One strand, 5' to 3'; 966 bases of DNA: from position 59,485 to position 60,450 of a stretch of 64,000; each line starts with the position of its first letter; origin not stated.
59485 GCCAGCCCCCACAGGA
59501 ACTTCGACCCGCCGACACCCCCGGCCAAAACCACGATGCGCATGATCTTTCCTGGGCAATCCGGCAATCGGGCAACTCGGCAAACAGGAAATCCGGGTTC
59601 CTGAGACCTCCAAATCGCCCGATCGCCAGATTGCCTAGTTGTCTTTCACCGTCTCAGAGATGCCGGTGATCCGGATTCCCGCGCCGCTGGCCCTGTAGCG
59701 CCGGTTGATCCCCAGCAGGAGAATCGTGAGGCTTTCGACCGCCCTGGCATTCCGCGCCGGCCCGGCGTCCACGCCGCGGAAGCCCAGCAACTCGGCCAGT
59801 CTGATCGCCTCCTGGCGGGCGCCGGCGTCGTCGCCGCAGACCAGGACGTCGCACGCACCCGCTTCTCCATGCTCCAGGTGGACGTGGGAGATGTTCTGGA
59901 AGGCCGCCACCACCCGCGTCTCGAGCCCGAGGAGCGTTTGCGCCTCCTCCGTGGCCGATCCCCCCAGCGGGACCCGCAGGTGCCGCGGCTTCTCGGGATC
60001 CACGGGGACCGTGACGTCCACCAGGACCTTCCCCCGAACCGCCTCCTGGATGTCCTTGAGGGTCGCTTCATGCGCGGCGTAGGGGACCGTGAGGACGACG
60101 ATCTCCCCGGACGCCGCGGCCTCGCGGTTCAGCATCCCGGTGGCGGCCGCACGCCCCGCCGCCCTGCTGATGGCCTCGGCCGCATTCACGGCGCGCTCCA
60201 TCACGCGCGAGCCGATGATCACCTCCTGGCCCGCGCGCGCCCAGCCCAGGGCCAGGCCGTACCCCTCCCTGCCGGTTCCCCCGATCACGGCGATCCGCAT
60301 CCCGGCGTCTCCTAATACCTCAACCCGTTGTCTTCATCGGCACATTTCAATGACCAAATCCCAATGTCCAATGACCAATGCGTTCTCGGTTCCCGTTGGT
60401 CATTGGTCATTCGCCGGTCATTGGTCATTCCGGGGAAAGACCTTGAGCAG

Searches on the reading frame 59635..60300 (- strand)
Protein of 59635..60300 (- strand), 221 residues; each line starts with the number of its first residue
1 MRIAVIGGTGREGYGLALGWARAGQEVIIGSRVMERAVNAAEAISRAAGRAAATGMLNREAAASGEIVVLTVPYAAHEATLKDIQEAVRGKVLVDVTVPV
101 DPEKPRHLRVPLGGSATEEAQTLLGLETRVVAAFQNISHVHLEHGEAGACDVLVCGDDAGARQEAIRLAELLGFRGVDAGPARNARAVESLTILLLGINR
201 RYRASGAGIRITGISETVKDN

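Call 53: search_protein_families(library=pfam, max_evalue=0.00001, proteins=[window:59635-60300:-])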
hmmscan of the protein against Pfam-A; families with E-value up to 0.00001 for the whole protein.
window:59635-60300:- (221 aa): 1 family
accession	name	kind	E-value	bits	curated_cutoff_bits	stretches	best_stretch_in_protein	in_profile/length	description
PF03807.23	F420_oxidored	-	2.5e-18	66.9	21.6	1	2-99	1-94/94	NADP oxidoreductase coenzyme F420-dependent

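Call 59: find_encoding_contigs(protein=window:59635-60300:-, flank=5000, max_places=10)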
Protein window:59635-60300:- (221 aa): 22 contigs read that carry it; 6 places shown.
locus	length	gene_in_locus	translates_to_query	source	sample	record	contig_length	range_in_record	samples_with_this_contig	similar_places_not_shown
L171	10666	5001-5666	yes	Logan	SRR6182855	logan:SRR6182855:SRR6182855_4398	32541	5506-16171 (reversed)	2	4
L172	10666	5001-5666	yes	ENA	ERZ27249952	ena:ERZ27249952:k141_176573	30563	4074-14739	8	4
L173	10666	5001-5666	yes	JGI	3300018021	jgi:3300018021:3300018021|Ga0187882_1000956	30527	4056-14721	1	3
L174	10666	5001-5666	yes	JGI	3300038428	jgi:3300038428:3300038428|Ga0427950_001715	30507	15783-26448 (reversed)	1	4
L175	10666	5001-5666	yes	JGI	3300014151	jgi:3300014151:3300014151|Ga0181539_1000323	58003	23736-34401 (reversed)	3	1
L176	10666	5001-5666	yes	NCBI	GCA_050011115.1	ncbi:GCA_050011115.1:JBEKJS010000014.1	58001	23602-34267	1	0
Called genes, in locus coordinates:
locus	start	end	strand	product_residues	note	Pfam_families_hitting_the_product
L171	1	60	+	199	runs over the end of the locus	PF03956:Lys_export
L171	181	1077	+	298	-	PF02219:MTHFR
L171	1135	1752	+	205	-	PF00160:Pro_isomerase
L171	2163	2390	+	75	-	PF15731:MqsA_antitoxin (weak)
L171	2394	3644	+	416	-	PF04055:Radical_SAM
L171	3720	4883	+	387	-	PF04055:Radical_SAM, PF19288:CofH_C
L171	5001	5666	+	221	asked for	PF03807:F420_oxidored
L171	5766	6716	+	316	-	PF01933:CofD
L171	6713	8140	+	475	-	PF01983:CofC, PF12804:NTP_transf_3, PF01996:F420_ligase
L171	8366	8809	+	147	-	PF01243:PNPOx_N, PF12900:Pyridox_ox_2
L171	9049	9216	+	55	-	-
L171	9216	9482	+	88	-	-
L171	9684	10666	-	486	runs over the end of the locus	PF08323:Glyco_transf_5, PF13579:Glyco_trans_4_4 (faint), PF00534:Glycos_transf_1, PF13692:Glyco_trans_1_4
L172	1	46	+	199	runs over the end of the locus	PF03956:Lys_export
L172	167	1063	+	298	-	PF02219:MTHFR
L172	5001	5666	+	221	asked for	PF03807:F420_oxidored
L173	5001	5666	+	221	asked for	PF03807:F420_oxidored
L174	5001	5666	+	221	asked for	PF03807:F420_oxidored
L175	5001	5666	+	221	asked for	PF03807:F420_oxidored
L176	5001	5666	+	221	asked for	PF03807:F420_oxidored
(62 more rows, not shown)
